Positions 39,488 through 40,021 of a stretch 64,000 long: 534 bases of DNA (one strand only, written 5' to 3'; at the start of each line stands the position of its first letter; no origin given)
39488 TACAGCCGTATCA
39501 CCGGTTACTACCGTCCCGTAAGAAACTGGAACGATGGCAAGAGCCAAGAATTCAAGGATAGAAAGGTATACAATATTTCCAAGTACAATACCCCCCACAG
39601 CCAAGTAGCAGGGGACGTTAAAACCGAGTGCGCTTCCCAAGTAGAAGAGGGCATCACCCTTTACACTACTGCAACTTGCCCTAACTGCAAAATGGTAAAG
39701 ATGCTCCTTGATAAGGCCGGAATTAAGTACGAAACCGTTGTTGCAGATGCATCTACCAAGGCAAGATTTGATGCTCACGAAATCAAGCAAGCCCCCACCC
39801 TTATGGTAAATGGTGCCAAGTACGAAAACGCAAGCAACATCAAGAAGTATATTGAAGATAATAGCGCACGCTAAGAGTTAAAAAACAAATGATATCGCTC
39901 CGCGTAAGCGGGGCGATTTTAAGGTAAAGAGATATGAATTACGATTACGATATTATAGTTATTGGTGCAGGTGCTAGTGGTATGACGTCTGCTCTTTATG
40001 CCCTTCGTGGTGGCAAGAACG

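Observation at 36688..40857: Self-contained redoxin-dependent class III RNR module: nrdG, then nrdD fused to a glutaredoxin-like domain, then a TrxB-like reductase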

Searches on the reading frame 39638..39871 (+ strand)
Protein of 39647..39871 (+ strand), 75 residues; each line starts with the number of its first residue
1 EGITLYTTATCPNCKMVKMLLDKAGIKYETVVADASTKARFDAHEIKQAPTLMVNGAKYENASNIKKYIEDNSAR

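Call 54: search_solved_structures(query=window:39647-39871:+, max_evalue=1, show_alignments=4)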
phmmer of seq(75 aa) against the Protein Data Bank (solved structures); distinct sequences matched with E-value up to 1: 40.
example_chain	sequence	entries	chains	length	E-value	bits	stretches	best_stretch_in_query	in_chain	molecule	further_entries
2klx_A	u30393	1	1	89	1.1e-05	28.7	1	3-41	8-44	Glutaredoxin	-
1r7h_A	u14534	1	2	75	1.5e-05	28.3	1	2-59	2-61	NrdH-redoxin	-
4fiw_A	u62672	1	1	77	5e-05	26.6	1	2-60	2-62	Putative glutaredoxin NrdH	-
2v6o_A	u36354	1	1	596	0.0032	21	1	3-70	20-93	THIOREDOXIN GLUTATHIONE REDUCTASE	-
8pdd_A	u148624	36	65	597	0.0032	20.9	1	3-70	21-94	Thioredoxin glutathione reductase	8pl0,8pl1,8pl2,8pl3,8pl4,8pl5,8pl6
3h4k_A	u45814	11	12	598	0.0032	20.9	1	3-70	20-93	Thioredoxin glutathione reductase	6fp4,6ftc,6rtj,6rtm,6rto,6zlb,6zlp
2x8c_A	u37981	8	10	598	0.0032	20.9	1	3-70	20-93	THIOREDOXIN GLUTATHIONE REDUCTASE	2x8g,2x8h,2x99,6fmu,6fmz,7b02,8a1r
1fov_A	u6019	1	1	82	0.0041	20.6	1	3-41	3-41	GLUTAREDOXIN 3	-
4hs1_A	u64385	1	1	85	0.0045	20.5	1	3-53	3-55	Glutaredoxin NrdH, putative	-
4f2i_A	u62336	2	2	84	0.0049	20.4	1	3-53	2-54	Glutaredoxin NrdH, putative | Glutaredoxin-like protein NrdH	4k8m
3zij_A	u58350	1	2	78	0.014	18.9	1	3-57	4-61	THIOREDOXIN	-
4mja_A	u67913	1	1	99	0.019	18.5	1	3-40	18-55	Probable glutaredoxin ssr2061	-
3uiw_A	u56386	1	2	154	0.02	18.4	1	3-40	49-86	Glutaredoxin 2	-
4mjb_A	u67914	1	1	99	0.02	18.4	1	3-40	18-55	Probable glutaredoxin ssr2061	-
4mjc_A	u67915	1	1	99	0.02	18.4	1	3-40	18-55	Probable glutaredoxin ssr2061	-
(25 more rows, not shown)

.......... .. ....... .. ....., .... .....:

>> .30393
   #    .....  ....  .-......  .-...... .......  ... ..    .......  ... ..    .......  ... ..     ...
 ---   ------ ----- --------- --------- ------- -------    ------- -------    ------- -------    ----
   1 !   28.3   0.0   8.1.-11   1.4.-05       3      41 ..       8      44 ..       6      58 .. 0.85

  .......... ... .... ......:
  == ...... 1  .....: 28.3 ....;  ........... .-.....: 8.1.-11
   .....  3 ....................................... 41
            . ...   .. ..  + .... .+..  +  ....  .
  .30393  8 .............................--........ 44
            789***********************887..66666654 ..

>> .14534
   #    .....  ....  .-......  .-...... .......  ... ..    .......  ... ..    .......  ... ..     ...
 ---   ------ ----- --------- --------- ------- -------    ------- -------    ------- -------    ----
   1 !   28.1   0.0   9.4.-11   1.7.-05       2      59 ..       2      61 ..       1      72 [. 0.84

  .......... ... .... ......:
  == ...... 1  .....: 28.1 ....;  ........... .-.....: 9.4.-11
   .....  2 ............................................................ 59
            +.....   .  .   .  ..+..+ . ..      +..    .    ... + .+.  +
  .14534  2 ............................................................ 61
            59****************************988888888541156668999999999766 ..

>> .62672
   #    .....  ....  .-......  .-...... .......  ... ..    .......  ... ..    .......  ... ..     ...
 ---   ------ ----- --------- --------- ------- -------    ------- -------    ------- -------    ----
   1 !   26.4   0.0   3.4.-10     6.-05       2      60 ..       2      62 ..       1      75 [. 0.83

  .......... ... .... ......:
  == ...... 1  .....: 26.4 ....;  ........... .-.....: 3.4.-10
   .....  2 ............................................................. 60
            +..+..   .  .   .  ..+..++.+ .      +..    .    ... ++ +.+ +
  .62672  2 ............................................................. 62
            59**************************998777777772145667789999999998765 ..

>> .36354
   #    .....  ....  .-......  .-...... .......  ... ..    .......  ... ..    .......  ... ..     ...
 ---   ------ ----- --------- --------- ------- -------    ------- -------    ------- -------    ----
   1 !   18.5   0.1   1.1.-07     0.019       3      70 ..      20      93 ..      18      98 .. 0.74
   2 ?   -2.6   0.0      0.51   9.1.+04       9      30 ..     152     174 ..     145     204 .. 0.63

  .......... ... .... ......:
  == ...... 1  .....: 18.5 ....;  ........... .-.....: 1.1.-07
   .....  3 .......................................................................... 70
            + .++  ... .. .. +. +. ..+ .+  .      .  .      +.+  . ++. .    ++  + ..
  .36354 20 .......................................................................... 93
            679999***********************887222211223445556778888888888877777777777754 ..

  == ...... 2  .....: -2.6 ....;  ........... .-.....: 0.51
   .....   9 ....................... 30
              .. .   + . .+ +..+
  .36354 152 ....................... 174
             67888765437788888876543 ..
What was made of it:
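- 39650..39871 (+): Glutaredoxin/NrdH-like thioredoxin-fold domain (residues 714-787). The CPNC active site is at 39677-39688 and the cis-Pro motif is QAPT. PDB sequence hits are Grx 2klx and NrdH 1r7h and 4fiw (call 54).
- Closest known: NrdH-redoxin/TrxR. Same: The window domain aligns with NrdH over about 60 residues, including QAP (call 54).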

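Call 76: predict_structure(alignment_id=A5)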
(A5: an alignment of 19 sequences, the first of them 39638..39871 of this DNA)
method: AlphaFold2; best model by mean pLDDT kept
length: 78 residues; sequences in the alignment: 19
mean_pLDDT: 89.6   pTM: 0.79
mean pLDDT of the five models: 89.6, 89.4, 87.9, 87.9, 86.5
residues with pLDDT >= 90: 63; 70-90: 9; 50-70: 4; < 50: 2
segments of 3 or more residues with pLDDT < 50: none
pLDDT, mean of each block of 10 residues (from residue 1): 75 91 93 94 93 93 95 82
secondary structure, 60 per line:
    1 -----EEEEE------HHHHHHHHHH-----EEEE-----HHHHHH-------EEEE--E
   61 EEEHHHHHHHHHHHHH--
elements in order: E6-10 H17-26 E32-35 H41-46 E54-57 E60-63 H64-76
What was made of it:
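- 39650..39871 (+): AF2 pLDDT is 89.6 (call 76).
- On Glutaredoxin / NrdH-like redoxins (thioredoxin fold): The AF2 domain model has pLDDT 89.6 and topology b-a-b-a-b-b-a (call 76).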

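Call 80: fold_search(model_id=the predicted structure, library=pdb)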
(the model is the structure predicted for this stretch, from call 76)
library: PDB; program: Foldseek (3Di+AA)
matches with E <= 10: 1490; with E <= 0.001: 59
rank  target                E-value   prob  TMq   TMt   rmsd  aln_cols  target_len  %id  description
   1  2x8c_B                5.5e-05  1.00  0.68  0.11   2.9        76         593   28  Thioredoxin glutathione reductase from Schistosoma mansoni with the reduced C-terminal end (released 2010-07-21)
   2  4la1_A                8.9e-05  1.00  0.72  0.12   3.6        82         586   24  Crystal structure of SjTGR (thioredoxin glutathione reductase from Schistosoma japonicumi)complex with FAD (released 2014-07-30)
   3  2v6o                  9.5e-05  1.00  0.70  0.11   3.6        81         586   27  Structure of Schistosoma mansoni Thioredoxin-Glutathione Reductase (SmTGR) (released 2008-03-04)
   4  6rtm                  1.0e-04  1.00  0.72  0.11   2.9        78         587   26  Thioredoxin glutathione reductase from Schistosoma mansoni in complex with 1-[(dimethylamino)methyl]-2-naphthol at 2 hou (released 2020-01-08)
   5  2x99                  1.0e-04  1.00  0.70  0.11   3.6        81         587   27  Thioredoxin glutathione reductase from Schistosoma mansoni in complex with NADPH (released 2010-07-21)
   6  1nm3_B                1.1e-04  1.00  0.70  0.26   3.0        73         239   26  Crystal structure of Heamophilus influenza hybrid-Prx5 (released 2003-03-25)
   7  3h4k                  1.3e-04  1.00  0.70  0.11   3.6        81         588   27  Crystal structure of the wild type Thioredoxin glutatione reductase from Schistosoma mansoni in complex with auranofin (released 2009-08-25)
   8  1nm3_A                1.4e-04  1.00  0.69  0.26   3.2        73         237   26  Crystal structure of Heamophilus influenza hybrid-Prx5 (released 2003-03-25)
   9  2ht9_B                1.4e-04  1.00  0.70  0.52   3.3        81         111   16  The structure of dimeric human glutaredoxin 2 (released 2006-08-29)
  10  3uiw_B                1.6e-04  1.00  0.71  0.53   3.4        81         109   20  Zebrafish Grx2 (APO) (released 2013-03-27)
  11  2e7p_C                1.8e-04  1.00  0.69  0.49   3.6        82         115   18  Crystal structure of the holo form of glutaredoxin C1 from populus tremula x tremuloides (released 2007-09-25)
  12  3msz_A                1.9e-04  1.00  0.73  0.67   2.7        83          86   14  Crystal Structure of Glutaredoxin 1 from Francisella tularensis Complexed with Cacodylate (released 2010-05-19)
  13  2fls                  2.0e-04  1.00  0.71  0.57   3.3        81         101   16  Crystal structure of Human Glutaredoxin 2 complexed with glutathione (released 2006-01-24)
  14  7npx_B                2.2e-04  1.00  0.69  0.11   2.9        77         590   28  Thioredoxin glutathione reductase from Schistosoma mansoni in complex with 3-(3-Methoxyquinoxalin-2-yl)propanoic acid  (released 2021-05-19)
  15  4kdy_A                2.2e-04  1.00  0.67  0.26   6.1        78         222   22  Crystal structure of maleylacetoacetate isomerase from Anaeromyxobacter dehalogenans 2CP-1, Target EFI-507175, with bo (released 2013-05-08)
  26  4fiw                  3.7e-04  1.00  0.71  0.73   2.1        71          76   28  X-ray crystal structure of Corynebacterium glutamicum Nrdh-redoxin at 1.5A (released 2013-02-06)
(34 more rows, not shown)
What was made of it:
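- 39650..39871 (+): Foldseek top hits are Grx domains, NrdH and BC3987 (call 80).
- On Glutaredoxin / NrdH-like redoxins (thioredoxin fold): Foldseek matches Grx, NrdH and BC3987 (call 80).
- Thioredoxin fold: call 76 (pLDDT 89.6) and call 80 (Grx, NrdH, BC3987). The fold matches BC3987, a Cp9 relative (call 80).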
